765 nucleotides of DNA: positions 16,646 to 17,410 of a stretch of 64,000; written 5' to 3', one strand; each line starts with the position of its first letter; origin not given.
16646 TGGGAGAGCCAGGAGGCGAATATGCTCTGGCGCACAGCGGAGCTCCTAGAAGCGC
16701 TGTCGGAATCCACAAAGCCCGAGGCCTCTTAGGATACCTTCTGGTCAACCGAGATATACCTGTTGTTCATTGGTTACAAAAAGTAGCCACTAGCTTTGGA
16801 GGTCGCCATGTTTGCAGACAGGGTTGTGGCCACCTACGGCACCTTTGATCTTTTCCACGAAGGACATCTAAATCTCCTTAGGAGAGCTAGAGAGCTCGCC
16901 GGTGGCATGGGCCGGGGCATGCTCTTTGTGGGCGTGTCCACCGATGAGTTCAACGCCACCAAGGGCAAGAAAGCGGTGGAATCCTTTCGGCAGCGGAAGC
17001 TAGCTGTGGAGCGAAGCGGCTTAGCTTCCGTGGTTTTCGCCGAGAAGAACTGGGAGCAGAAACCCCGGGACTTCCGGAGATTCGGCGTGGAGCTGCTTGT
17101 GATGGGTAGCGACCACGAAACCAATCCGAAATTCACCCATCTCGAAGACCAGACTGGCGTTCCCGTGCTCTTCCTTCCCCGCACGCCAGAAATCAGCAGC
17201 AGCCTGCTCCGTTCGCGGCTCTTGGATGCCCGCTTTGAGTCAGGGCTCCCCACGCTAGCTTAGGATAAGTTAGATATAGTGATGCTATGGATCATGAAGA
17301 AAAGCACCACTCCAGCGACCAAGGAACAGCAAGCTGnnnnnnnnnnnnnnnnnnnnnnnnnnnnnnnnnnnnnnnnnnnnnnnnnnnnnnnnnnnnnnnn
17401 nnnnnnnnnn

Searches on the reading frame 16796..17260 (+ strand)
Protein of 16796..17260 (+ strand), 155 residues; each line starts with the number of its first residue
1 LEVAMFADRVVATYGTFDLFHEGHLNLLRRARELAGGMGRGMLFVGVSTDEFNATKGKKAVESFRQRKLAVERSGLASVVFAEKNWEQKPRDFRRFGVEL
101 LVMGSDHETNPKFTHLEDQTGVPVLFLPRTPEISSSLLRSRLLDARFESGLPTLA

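Call 32: search_protein_families(library=pfam, proteins=[window:16796-17260:+], max_evalue=0.001)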
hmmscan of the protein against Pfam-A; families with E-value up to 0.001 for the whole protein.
window:16796-17260:+ (155 aa): 2 families
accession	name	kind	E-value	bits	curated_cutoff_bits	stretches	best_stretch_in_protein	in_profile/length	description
PF01467.32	CTP_transf_like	-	2e-15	57.6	21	1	13-141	2-133/133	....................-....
PF06574.18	FAD_syn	-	0.00058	20.1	27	0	8-82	6-83/158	FAD synthetase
